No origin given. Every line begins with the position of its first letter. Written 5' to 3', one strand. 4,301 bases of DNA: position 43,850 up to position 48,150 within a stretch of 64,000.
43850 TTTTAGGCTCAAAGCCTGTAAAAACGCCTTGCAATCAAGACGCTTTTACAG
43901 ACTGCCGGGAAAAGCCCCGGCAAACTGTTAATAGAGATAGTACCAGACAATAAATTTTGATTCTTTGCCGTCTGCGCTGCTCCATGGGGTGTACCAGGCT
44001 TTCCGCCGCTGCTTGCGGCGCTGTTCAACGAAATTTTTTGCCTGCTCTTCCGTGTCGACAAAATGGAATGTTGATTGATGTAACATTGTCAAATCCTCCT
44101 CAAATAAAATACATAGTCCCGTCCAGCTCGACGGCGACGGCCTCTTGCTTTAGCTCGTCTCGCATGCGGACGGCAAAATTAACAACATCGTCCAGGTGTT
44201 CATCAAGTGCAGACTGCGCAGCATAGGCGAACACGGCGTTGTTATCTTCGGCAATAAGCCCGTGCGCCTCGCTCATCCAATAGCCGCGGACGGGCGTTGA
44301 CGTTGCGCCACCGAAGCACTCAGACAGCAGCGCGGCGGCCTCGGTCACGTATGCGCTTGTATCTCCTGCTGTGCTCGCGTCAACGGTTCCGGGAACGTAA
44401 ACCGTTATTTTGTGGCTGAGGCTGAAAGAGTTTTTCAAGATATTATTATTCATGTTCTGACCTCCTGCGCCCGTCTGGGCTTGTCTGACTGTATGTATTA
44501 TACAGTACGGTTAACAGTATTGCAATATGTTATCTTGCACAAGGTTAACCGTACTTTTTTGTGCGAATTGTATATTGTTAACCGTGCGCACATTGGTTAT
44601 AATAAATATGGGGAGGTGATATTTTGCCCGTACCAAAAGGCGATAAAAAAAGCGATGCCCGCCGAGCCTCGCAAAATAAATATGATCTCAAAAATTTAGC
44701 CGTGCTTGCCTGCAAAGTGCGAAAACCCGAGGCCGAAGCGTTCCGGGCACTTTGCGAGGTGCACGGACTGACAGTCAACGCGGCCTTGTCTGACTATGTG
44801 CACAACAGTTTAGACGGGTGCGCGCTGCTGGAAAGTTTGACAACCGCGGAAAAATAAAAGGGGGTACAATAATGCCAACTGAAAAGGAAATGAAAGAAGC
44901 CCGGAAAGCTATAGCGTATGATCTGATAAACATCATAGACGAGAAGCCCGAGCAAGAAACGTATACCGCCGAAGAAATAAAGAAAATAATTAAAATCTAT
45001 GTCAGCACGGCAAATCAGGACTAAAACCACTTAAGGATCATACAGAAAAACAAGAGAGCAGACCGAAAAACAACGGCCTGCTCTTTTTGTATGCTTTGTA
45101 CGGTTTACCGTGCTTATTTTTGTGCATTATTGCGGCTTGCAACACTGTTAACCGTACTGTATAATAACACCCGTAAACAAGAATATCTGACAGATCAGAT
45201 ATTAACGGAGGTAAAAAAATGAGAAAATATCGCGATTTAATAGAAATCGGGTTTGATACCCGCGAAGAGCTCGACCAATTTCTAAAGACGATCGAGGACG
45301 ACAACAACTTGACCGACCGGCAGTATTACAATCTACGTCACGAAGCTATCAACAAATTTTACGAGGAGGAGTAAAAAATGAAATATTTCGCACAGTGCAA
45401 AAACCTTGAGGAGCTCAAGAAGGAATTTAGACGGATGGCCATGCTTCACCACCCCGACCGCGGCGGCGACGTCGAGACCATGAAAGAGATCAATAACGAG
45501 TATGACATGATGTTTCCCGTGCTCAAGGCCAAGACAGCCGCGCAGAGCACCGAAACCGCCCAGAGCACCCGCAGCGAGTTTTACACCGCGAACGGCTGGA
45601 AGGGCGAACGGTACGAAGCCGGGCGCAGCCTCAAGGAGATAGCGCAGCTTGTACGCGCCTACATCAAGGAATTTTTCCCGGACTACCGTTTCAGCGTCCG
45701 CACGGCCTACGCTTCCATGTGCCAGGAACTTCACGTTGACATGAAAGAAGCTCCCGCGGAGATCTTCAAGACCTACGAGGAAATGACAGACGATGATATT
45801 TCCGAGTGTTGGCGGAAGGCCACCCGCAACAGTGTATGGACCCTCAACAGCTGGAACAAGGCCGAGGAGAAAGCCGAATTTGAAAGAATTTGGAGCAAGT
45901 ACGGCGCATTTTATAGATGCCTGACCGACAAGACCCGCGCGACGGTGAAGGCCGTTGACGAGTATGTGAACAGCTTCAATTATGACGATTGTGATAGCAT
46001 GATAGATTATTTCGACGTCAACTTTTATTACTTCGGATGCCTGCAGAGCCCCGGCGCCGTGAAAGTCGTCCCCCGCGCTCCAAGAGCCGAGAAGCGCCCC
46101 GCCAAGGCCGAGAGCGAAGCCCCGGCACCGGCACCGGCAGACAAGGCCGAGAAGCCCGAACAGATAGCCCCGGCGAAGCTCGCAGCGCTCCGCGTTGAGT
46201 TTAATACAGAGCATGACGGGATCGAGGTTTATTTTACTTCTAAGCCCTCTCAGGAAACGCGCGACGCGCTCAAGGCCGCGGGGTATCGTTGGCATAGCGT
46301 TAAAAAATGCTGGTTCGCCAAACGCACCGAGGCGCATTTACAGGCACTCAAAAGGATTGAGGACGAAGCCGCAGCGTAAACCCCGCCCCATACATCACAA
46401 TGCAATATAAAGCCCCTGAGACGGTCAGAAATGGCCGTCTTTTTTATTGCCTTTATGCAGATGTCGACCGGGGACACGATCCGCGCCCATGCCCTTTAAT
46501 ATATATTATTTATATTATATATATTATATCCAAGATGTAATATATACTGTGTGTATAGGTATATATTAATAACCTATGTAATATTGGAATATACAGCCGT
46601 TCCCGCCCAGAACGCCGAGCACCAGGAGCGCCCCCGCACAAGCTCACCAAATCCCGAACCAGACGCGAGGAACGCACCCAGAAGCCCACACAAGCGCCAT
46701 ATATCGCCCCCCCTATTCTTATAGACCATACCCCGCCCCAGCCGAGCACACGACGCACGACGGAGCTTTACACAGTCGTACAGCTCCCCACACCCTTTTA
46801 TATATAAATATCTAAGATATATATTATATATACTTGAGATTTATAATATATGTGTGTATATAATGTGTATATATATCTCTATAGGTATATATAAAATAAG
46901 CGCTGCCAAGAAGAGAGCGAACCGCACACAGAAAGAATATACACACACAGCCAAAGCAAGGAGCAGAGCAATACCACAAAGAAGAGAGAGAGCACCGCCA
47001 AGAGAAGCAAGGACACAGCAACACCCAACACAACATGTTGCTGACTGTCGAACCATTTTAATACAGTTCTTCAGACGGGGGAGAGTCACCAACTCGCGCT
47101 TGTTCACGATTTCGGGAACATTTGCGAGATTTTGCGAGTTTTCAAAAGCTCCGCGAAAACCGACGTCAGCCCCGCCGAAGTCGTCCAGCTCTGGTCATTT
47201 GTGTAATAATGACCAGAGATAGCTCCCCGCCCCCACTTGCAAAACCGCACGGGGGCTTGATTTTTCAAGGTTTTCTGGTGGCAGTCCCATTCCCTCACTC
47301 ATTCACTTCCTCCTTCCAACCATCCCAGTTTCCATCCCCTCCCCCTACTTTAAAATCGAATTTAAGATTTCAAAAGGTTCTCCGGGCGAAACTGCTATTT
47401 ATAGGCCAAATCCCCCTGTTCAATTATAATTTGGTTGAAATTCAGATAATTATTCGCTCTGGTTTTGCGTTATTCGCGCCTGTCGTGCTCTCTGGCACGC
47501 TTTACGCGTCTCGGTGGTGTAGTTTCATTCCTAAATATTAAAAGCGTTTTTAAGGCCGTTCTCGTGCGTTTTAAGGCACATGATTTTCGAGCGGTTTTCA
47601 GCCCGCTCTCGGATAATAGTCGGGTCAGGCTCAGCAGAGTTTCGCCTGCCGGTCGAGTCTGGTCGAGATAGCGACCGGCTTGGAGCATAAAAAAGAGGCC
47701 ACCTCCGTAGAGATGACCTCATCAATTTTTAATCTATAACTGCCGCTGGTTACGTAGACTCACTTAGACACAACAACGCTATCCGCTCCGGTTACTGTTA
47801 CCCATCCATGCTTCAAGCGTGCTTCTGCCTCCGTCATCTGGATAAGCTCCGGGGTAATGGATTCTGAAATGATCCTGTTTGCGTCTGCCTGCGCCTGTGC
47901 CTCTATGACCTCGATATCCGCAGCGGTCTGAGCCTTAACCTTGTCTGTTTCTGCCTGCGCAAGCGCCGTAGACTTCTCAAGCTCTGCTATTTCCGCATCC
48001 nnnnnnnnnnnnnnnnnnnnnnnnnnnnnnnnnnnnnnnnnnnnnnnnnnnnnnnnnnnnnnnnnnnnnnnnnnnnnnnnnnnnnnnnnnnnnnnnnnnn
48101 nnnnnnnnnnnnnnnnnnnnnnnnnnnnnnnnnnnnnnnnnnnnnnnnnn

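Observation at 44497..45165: Inverted pair of identical promoter-operator modules frames a plus-strand island; 16-bp palindromic operator family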

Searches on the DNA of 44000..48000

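Call 87: search_rna_families(source=window, start=44000, end=48000, threshold=evalue, max_evalue=1)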
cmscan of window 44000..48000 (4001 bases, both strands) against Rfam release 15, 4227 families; matches with E-value up to 1: 0.
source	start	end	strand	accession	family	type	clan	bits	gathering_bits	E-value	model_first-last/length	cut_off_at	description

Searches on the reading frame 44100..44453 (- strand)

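Call 8: search_protein_families(library=pfam, proteins=[window:44100-44453:-], max_evalue=0.1)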
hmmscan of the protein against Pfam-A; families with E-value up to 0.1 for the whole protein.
window:44100-44453:- (117 aa): 0 families

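Call 9: search_protein_families(library=phrogs, proteins=[window:44100-44453:-], max_evalue=0.01)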
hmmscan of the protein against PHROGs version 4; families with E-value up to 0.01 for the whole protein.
window:44100-44453:- (117 aa): 2 families
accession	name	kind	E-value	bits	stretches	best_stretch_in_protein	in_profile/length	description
phrog_3543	-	unknown function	7.8e-13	49.6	1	10-116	2-107/125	-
phrog_31027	-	unknown function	3.9e-06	28.1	1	11-111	20-111/118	-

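Call 90: search_protein_families(library=ncbifam, proteins=[window:44100-44453:-], max_evalue=0.01)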
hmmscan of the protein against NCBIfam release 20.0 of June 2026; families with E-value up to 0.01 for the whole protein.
window:44100-44453:- (117 aa): 0 families

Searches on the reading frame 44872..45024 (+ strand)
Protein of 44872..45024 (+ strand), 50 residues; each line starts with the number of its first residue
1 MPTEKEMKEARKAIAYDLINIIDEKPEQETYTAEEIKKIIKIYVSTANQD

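Call 8: search_protein_families(library=pfam, proteins=[window:44872-45024:+], max_evalue=0.1)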
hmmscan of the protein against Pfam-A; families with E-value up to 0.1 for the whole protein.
window:44872-45024:+ (50 aa): 2 families
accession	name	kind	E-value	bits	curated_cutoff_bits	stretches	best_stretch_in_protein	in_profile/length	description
PF23162.1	AEP_C962R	-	0.075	13.7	23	1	3-48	39-84/190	C962R protein N-terminal AEP domain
PF17200.10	sCache_2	-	0.09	13.1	25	1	13-48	14-49/155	Single Cache domain 2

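Call 9: search_protein_families(library=phrogs, proteins=[window:44872-45024:+], max_evalue=0.01)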
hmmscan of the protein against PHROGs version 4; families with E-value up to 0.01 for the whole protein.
window:44872-45024:+ (50 aa): 0 families
